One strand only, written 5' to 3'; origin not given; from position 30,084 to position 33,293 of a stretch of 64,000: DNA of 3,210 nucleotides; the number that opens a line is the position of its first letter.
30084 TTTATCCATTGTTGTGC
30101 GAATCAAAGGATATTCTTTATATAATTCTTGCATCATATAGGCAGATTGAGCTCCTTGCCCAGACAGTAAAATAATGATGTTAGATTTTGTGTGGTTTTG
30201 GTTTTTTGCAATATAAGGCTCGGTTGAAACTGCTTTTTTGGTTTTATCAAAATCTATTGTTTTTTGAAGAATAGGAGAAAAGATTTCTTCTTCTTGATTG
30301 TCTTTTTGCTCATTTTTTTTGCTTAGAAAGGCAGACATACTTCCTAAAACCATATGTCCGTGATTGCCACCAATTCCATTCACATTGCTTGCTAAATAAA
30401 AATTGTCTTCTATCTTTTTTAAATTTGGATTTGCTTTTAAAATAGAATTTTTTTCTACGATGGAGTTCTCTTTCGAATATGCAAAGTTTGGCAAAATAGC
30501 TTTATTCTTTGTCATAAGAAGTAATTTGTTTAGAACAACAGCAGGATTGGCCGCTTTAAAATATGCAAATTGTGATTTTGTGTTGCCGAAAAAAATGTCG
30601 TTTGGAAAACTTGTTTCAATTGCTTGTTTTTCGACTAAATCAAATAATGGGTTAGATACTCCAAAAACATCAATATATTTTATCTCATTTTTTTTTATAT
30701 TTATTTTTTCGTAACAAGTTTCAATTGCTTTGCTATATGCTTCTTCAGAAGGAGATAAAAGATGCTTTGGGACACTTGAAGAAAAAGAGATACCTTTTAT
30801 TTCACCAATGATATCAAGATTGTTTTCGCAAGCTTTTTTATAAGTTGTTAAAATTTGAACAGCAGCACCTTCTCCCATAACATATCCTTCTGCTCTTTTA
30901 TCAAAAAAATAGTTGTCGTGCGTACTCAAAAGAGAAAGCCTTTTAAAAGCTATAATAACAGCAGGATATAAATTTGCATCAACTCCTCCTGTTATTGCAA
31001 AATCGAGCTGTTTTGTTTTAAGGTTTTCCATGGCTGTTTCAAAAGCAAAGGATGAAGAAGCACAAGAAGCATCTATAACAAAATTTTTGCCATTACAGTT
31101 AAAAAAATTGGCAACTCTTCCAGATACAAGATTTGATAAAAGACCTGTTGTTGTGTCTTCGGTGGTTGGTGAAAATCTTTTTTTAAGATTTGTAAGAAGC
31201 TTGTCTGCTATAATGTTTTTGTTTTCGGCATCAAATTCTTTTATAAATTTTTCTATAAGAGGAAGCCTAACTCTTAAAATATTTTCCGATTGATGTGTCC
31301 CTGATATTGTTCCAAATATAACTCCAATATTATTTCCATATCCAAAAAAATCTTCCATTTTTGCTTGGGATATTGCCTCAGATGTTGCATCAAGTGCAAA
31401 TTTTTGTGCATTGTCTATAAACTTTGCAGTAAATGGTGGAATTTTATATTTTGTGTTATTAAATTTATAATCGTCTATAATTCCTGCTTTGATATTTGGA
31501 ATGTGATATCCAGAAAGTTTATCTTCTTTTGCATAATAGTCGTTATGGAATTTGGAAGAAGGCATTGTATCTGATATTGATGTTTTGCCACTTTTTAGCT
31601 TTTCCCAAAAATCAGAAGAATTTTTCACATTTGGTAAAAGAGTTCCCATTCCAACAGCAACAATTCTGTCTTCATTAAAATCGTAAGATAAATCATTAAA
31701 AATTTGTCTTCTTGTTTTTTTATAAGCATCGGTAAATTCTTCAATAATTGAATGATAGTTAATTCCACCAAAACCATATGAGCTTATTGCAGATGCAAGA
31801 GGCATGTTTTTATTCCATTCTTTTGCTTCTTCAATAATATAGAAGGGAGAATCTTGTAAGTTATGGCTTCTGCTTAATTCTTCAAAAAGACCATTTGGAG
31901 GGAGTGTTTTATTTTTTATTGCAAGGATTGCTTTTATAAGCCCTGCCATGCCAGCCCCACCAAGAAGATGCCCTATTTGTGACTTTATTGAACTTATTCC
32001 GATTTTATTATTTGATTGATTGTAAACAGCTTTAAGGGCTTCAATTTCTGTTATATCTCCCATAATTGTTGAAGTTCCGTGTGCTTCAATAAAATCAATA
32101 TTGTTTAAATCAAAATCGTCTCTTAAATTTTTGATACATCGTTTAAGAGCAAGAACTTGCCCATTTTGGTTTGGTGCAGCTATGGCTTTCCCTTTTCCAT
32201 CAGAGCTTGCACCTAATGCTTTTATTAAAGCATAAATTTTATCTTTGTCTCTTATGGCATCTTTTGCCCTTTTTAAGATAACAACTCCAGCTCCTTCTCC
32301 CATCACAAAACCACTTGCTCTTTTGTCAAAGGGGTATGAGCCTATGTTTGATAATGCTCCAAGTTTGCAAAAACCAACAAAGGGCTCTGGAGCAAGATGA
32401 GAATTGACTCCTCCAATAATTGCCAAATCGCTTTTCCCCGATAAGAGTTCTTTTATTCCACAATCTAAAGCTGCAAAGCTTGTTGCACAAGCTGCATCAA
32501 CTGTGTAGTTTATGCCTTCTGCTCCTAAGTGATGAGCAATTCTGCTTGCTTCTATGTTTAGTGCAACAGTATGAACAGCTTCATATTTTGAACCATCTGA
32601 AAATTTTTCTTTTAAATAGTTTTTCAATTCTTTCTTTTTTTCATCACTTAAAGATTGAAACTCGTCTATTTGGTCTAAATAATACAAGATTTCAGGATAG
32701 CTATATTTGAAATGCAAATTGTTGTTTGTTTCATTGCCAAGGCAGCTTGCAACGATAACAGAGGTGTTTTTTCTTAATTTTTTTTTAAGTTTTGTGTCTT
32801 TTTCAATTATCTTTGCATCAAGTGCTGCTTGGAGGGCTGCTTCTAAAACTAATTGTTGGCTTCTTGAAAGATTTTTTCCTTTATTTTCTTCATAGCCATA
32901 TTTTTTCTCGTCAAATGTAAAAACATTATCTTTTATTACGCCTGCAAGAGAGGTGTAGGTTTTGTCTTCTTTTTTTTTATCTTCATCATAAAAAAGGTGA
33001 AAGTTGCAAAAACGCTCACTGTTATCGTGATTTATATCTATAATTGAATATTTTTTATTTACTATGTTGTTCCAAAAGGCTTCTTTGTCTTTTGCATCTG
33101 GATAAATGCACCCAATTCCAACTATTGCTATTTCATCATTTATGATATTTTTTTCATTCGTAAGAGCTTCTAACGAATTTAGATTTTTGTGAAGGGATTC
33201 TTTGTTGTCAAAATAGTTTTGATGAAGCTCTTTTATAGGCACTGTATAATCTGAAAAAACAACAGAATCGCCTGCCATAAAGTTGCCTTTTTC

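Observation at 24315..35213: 3632-aa single-polypeptide PUFA-synthase-like megasynthase with two N-terminal PfaD-type ER modules and three KS domains, but no FabA-type DH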

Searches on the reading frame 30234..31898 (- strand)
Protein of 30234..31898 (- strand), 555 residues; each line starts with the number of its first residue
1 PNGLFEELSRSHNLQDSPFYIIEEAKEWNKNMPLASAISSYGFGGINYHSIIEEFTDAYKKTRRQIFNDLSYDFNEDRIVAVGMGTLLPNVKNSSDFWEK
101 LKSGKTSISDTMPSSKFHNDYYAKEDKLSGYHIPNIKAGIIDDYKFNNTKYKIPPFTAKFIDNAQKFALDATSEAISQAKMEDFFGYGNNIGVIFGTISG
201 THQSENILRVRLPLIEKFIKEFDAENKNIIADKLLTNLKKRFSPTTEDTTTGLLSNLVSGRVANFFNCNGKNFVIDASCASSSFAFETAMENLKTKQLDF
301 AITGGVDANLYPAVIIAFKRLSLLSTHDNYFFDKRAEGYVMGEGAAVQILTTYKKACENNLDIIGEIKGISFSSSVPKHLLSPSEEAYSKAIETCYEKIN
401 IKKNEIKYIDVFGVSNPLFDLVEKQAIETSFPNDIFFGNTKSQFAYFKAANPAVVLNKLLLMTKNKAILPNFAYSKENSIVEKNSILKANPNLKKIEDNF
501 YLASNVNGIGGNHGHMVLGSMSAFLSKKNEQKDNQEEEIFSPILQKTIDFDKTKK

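Call 7: search_protein_families(library=pfam, proteins=[window:30234-31688:-], max_evalue=1)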
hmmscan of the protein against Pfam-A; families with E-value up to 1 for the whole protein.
window:30234-31688:- (485 aa): 2 families
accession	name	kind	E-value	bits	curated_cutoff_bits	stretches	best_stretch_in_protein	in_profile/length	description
PF00109.32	ketoacyl-synt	-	2.6e-44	152.2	20.8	1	7-286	2-252/252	Beta-ketoacyl synthase, N-terminal domain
PF02801.28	Ketoacyl-synt_C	-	6.1e-11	42.8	20.8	1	295-402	2-116/119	Beta-ketoacyl synthase, C-terminal domain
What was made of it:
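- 30234..31688 (-): KS2 (aa 1176-1660): CLF-like or non-elongating KS. Cys1384 is kept; both His are replaced (Phe1517, Tyr1551). Pfam KS N+C (call 7).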

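Call 37: search_protein_families(library=ncbifam, proteins=[window:30234-31688:-], max_evalue=0.01)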
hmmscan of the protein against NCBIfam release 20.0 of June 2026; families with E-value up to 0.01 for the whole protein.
window:30234-31688:- (485 aa): 21 families
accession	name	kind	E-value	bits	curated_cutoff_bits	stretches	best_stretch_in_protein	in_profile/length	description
TIGR02813.1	omega_3_PfaA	subfamily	4.2e-38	129.9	1010.1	1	8-449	8-460/2582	polyketide-type polyunsaturated fatty acid synthase PfaA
TIGR03150.1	fabF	equivalog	4.6e-38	131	493.75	2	164-448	119-406/407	beta-ketoacyl-ACP synthase II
NF005589.0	PRK07314.1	subfamily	3.7e-35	121.5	387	2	165-450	123-411/413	beta-ketoacyl-ACP synthase II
NF040607.1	mycolic_Pks13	equivalog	5.7e-34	116.8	2100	1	6-460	100-535/1680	polyketide synthase Pks13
NF004970.0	PRK06333.1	subfamily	4.2e-31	108.2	525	2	168-446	135-417/424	beta-ketoacyl-ACP synthase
NF004618.0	PRK05952.1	equivalog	5.5e-30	104.5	455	1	188-404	126-343/384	beta-ketoacyl-ACP synthase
NF045894.1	PKS_plus_SDR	equivalog_domain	7.2e-26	90.1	1740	2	178-380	142-352/1515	type I polyketide synthase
NF006618.0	PRK09185.1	subfamily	5.6e-25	88.2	407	1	189-450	141-392/394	beta-ketoacyl-ACP synthase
NF006274.0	PRK08439.1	equivalog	6.7e-24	84.4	621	1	180-448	133-403/406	beta-ketoacyl-ACP synthase II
NF005076.0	PRK06501.1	equivalog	1.3e-22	80.3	629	1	92-450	73-422/425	beta-ketoacyl-ACP synthase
NF006587.0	PRK09116.1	equivalog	4.7e-22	78.3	470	1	185-448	140-404/408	beta-ketoacyl-ACP synthase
NF041183.1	Pks2_ls1_myc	equivalog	2.1e-19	68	2400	1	181-406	145-374/2086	sulfolipid-1 biosynthesis phthioceranic/hydroxyphthioceranic acid synthase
NF058662.1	cispenta_AmcF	equivalog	4e-19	68.9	325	1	189-374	109-297/369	cispentacin biosynthesis acyltransferase subunit AmcF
NF005490.0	PRK07103.1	equivalog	1.4e-18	67.1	445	1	188-404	148-371/414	polyketide beta-ketoacyl:acyl carrier protein synthase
NF053555.1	prodigi_MBC_PigJ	equivalog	1.7e-18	66.3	900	1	193-413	497-716/759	prodigiosin MBC biosynthesis protein PigJ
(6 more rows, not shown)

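Call 89: search_solved_structures(query=window:30234-31898:-, max_evalue=1e-10, show_alignments=2)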
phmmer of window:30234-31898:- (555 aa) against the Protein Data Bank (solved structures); distinct sequences matched with E-value up to 1e-10: 111 (the best 60 are shown).
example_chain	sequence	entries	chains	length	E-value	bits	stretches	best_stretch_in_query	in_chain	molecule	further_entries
7zma_A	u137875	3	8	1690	8.8e-53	182.9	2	258-473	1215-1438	Putative polyketide synthase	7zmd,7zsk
5erf_A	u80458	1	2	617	4.2e-30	108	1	250-479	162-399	Polyketide synthase PksL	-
5eny_A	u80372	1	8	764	1.1e-29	106.7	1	250-478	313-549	Polyketide synthase PksL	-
7uwr_A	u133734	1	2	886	1.3e-29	106.4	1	244-519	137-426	Narbonolide/10-deoxymethynolide synthase PikA1, modules 1 and 2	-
5e5n_A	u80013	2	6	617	9.9e-29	103.5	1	250-479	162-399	Polyketide synthase PksL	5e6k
4na1_A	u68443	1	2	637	2.8e-28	102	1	253-432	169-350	Polyketide synthase PksJ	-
9nju_A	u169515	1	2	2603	1.2e-27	100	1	248-520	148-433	Probable polyketide synthase 16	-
4na2_A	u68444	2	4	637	8.8e-27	97.1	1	253-432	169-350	Polyketide synthase PksJ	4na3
7zm9_A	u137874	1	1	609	9.1e-27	97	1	257-472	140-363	Putative polyketide synthase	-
6mhk_A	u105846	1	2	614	9.7e-27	97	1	257-471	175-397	Polyketide synthase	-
8cuy_A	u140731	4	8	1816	1.4e-26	96.4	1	250-520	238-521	Polyketide synthase PKS13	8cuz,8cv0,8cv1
7uk4_A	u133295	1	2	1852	1.5e-26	96.3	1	250-520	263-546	Polyketide synthase PKS13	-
7zmc_A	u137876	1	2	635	1.6e-26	96.3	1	258-473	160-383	Putative polyketide synthase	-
4z37_A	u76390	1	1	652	3.8e-26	95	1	258-476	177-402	Putative mixed polyketide synthase/non-ribosomal peptide synthetase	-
5erb_A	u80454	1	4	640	1.8e-25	92.8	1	257-472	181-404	Polyketide synthase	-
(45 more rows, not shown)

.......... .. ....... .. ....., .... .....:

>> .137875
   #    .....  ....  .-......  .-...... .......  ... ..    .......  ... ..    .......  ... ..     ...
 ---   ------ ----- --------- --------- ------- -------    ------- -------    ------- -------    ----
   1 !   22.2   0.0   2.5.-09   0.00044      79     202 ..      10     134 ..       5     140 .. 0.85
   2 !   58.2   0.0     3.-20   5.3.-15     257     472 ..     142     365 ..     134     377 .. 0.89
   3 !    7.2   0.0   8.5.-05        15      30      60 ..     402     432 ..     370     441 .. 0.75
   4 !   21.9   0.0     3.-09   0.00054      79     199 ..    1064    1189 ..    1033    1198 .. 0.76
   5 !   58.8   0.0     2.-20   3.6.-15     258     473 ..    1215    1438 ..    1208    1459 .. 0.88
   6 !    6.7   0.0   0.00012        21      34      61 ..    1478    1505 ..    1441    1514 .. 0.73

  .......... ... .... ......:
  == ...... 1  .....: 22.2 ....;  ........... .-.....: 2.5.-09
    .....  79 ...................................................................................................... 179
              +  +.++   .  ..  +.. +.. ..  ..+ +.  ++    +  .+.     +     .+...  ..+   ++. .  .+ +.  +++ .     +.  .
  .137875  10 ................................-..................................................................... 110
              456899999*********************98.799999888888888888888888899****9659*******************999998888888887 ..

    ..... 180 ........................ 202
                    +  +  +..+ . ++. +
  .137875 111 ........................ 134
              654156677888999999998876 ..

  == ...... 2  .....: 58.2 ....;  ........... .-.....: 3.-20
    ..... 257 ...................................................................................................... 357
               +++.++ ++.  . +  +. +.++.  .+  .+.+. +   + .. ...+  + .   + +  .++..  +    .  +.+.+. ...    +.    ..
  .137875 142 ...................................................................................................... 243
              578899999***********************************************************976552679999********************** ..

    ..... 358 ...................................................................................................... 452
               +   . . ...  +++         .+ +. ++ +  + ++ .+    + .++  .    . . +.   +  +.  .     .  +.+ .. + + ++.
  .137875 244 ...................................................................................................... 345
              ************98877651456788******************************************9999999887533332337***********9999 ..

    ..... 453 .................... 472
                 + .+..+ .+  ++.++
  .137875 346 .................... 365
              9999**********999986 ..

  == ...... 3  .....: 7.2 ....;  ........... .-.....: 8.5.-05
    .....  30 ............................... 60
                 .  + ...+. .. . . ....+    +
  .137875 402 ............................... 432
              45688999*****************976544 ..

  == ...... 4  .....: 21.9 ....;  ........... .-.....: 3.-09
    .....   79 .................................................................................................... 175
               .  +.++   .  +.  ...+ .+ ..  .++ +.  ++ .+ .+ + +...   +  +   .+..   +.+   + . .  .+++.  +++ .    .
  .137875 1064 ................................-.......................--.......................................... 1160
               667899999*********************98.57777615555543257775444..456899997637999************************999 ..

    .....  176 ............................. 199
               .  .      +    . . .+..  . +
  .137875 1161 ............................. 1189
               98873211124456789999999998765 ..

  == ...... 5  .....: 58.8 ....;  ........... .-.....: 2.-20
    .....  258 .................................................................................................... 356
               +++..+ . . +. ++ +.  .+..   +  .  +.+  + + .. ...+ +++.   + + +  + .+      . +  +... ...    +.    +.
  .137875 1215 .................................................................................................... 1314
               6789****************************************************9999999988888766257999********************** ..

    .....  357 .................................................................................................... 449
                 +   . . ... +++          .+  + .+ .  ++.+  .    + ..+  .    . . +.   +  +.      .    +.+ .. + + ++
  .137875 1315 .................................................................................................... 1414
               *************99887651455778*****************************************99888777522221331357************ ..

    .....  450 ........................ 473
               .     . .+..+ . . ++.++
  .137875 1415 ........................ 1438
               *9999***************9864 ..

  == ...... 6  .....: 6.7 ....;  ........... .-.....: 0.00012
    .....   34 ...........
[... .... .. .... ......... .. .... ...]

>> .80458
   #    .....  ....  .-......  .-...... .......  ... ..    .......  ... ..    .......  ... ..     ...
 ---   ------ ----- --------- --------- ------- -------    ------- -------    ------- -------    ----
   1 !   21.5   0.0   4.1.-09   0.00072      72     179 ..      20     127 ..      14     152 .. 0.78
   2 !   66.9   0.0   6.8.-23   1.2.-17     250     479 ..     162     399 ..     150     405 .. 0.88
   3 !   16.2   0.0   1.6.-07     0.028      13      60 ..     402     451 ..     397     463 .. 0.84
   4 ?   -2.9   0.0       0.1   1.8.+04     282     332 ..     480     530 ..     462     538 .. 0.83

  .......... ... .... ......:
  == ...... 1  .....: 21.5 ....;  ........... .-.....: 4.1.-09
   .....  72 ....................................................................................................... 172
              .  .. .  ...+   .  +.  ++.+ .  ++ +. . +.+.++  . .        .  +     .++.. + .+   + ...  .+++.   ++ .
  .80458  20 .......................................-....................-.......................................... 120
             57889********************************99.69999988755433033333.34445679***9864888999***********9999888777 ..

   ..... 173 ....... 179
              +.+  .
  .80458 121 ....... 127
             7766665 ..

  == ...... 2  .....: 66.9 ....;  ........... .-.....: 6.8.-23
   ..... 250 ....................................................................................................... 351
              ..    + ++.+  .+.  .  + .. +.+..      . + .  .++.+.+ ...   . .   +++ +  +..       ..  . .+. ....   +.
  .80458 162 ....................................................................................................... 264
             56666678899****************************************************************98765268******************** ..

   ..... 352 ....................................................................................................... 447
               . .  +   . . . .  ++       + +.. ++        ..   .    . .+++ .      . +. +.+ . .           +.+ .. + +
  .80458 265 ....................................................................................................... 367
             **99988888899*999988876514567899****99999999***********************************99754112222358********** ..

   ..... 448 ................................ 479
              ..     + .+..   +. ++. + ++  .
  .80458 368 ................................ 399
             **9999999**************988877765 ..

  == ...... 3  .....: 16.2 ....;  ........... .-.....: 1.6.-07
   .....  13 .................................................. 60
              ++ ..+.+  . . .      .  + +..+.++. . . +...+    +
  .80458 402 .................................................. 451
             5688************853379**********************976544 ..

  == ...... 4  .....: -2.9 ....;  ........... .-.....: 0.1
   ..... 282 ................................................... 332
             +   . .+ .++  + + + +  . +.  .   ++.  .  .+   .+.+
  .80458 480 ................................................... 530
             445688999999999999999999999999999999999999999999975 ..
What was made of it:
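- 30234..31688 (-): Alignments to PKS KS domains (call 89).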

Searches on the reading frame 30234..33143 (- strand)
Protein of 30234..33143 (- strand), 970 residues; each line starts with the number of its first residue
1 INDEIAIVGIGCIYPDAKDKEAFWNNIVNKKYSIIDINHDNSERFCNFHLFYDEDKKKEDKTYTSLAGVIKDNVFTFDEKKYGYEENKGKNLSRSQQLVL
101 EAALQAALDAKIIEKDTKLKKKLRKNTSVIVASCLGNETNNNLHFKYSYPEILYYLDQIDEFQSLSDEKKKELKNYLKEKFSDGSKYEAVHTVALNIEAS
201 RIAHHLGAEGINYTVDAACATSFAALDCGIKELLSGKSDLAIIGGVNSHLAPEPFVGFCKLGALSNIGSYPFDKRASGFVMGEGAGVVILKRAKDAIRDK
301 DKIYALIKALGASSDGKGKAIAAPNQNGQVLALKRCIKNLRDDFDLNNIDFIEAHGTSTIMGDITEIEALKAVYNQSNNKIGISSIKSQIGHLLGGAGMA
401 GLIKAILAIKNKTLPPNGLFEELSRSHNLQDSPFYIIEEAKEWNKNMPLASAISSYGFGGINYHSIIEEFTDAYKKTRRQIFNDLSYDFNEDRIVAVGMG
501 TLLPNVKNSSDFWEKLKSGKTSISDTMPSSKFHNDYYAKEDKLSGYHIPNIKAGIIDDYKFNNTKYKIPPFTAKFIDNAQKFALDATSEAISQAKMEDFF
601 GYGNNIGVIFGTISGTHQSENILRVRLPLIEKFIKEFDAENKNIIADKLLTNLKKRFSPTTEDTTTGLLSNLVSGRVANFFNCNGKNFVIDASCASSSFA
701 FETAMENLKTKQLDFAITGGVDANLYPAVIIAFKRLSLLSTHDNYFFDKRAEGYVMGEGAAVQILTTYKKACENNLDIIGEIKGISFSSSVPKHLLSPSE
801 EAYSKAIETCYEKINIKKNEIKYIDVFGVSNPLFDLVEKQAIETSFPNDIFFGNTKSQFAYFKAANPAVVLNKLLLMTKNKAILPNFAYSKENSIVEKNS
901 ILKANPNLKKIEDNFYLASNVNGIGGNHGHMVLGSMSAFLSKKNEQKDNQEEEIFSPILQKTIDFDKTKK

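Call 58: search_solved_structures(query=window:30234-33143:-, max_evalue=1e-20)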
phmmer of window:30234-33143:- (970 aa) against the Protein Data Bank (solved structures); distinct sequences matched with E-value up to 1e-20: 134 (the best 60 are shown).
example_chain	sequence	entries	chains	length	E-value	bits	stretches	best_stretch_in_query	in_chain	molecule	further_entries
7zma_A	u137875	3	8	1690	5.9e-87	296.1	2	199-475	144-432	Putative polyketide synthase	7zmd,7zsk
5erf_A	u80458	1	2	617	4.3e-58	200.6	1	196-475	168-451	Polyketide synthase PksL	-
5eny_A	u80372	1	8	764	7.9e-58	199.7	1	196-475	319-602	Polyketide synthase PksL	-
5e5n_A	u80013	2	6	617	1.1e-56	196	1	196-475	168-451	Polyketide synthase PksL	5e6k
6riw_A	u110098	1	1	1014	2.8e-56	194.6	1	187-723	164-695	ORF10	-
5elp_C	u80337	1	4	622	9.2e-56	192.9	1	200-475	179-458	NRPS/PKS protein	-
4na1_A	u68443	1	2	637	3.7e-55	190.9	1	196-471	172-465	Polyketide synthase PksJ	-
4na2_A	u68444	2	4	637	1.2e-53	185.9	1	196-471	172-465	Polyketide synthase PksJ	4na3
5erb_A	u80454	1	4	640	4.5e-51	177.3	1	199-473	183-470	Polyketide synthase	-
8xbl_A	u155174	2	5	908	1e-50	176.2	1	198-480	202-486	Colibactin polyketide synthase ClbC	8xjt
7uwr_A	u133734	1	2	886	2.4e-49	171.6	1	190-470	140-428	Narbonolide/10-deoxymethynolide synthase PikA1, modules 1 and 2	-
9f48_A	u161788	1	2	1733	4.9e-49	170.6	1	193-470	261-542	Polyketide synthase Pks13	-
6mhl_A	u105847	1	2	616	1.3e-48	169.2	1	199-471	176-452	Hybrid NRPS/PKS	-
4mz0_A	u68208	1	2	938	6.1e-48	167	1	199-471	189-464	CurL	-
9d2y_A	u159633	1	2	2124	7e-48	166.8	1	196-470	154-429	Multifunctional mycocerosic acid synthase membrane-associated MAS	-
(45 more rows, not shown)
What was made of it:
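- On Pfa-type PUFA synthase: KS1-KS2 aligns collinearly with 6riw, the PfaC KS-CLF structure (call 58).
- Closest known: Pfa-type PUFA synthases. Same: A KS followed by a CLF-like KS, as in PfaC (6riw, call 58).
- KS1-KS2 is collinear with the PfaC KS-CLF structure 6riw (call 58).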

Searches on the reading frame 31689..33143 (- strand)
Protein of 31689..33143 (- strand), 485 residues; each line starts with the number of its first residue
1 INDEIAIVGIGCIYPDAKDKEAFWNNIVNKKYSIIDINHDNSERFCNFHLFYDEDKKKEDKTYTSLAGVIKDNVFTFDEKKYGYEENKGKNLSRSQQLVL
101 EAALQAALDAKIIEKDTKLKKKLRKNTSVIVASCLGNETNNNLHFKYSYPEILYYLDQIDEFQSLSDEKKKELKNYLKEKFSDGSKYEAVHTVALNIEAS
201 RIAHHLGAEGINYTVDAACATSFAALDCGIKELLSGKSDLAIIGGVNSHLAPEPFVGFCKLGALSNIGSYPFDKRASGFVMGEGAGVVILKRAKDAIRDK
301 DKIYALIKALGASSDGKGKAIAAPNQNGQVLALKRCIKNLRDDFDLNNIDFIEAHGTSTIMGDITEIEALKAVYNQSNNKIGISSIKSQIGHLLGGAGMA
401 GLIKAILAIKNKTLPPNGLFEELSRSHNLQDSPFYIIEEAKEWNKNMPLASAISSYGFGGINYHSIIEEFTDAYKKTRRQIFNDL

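Call 7: search_protein_families(library=pfam, proteins=[window:31689-33143:-], max_evalue=1)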
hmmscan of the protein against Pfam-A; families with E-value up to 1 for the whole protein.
window:31689-33143:- (485 aa): 5 families
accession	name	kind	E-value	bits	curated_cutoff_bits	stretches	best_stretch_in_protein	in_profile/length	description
PF00109.32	ketoacyl-synt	-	3.8e-52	177.8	20.8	1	3-296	2-252/252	Beta-ketoacyl synthase, N-terminal domain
PF02801.28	Ketoacyl-synt_C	-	8.5e-32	110.1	20.8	1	304-417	1-115/119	Beta-ketoacyl synthase, C-terminal domain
PF16197.11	KAsynt_C_assoc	-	4.7e-06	27.4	33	1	429-477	8-53/111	Ketoacyl-synthetase C-terminal extension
PF08942.16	DUF1919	-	0.0013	18.8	25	1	114-187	9-82/196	Domain of unknown function (DUF1919)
PF00108.29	Thiolase_N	-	0.43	10.3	26.4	1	202-247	66-113/260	Thiolase, N-terminal domain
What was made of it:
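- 31689..33143 (-): KS1 (aa 691-1175): canonical ketosynthase with Cys909, His1045 and His1082. Pfam 177.8 + 110.1 bits (call 7).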
